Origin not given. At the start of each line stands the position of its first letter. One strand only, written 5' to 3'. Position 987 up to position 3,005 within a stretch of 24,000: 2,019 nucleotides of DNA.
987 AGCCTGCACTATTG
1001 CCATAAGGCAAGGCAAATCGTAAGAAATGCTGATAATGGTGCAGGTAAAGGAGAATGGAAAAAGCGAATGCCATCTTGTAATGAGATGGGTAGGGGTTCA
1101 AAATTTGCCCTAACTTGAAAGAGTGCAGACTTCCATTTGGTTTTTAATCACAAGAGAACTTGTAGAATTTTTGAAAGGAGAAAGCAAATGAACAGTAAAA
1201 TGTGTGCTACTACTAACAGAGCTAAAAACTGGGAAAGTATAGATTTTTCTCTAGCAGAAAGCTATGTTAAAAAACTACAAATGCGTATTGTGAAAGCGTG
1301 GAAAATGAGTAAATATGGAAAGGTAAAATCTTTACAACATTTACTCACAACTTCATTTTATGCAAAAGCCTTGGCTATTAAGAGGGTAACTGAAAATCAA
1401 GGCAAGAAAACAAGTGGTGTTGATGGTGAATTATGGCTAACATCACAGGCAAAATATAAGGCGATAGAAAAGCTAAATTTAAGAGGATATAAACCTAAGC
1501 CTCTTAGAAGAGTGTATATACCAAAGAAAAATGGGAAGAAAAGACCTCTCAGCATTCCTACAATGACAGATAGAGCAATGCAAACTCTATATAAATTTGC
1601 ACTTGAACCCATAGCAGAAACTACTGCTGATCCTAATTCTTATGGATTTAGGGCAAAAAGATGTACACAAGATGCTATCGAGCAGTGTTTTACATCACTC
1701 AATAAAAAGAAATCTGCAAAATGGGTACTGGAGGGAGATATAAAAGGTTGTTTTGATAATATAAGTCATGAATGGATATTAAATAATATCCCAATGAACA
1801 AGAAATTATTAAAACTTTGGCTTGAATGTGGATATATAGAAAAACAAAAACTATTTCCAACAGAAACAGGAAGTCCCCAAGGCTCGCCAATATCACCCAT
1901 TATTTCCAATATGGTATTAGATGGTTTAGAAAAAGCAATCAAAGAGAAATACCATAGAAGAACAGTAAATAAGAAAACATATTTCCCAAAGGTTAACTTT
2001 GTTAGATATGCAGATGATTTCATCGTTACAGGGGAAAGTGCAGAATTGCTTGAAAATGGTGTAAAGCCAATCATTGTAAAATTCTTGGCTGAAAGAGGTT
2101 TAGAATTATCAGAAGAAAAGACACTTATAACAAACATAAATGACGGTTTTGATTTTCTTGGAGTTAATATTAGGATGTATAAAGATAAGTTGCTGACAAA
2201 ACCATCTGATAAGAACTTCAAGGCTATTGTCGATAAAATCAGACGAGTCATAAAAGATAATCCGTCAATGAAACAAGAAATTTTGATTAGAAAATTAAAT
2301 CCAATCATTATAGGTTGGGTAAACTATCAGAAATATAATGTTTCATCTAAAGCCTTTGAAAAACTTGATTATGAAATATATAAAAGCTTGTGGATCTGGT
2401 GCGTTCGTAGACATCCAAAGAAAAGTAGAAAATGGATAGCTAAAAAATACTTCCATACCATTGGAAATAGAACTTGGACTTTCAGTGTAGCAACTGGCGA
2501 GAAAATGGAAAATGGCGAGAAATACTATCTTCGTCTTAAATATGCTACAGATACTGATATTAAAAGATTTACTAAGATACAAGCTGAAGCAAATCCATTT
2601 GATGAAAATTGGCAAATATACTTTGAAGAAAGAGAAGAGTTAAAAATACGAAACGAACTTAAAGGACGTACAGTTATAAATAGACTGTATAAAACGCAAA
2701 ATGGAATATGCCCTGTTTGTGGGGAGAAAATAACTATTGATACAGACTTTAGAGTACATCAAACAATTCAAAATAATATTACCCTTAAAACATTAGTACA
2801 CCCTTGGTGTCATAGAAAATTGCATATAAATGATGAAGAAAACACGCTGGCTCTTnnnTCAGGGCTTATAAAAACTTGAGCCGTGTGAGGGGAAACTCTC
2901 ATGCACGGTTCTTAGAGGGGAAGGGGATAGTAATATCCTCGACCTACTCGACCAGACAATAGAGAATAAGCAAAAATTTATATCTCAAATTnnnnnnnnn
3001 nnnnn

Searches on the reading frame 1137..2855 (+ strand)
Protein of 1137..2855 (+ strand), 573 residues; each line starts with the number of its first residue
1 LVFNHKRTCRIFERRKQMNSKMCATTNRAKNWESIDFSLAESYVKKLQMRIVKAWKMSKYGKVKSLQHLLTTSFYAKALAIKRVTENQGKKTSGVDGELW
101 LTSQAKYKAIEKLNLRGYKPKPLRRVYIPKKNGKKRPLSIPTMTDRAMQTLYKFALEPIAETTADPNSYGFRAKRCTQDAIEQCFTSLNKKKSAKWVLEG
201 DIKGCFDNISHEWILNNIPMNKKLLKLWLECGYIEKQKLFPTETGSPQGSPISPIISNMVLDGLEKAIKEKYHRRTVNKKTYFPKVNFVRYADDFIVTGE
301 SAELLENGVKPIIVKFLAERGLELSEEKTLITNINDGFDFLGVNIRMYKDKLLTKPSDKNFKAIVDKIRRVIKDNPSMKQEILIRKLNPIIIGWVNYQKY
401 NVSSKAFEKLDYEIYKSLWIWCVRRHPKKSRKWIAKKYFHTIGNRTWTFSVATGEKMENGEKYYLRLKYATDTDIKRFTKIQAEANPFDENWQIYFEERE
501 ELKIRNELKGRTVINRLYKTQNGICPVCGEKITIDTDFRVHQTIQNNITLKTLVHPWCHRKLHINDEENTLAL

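Call 8: search_protein_families(library=pfam, proteins=[window:1137-2855:+], max_evalue=0.001)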
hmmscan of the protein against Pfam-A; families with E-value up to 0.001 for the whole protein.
window:1137-2855:+ (573 aa): 3 families
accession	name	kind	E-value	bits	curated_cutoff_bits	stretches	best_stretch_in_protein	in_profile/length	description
PF00078.32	RVT_1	-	4.9e-44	150.9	29.6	1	128-345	1-205/205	Reverse transcriptase (RNA-dependent DNA polymerase)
PF13655.11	RVT_N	-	6.3e-30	103.8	28.1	1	32-113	1-83/83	N-terminal domain of reverse transcriptase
PF08388.16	GIIM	-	1.7e-21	76.5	23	1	362-439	2-80/80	Group II intron, maturase-specific domain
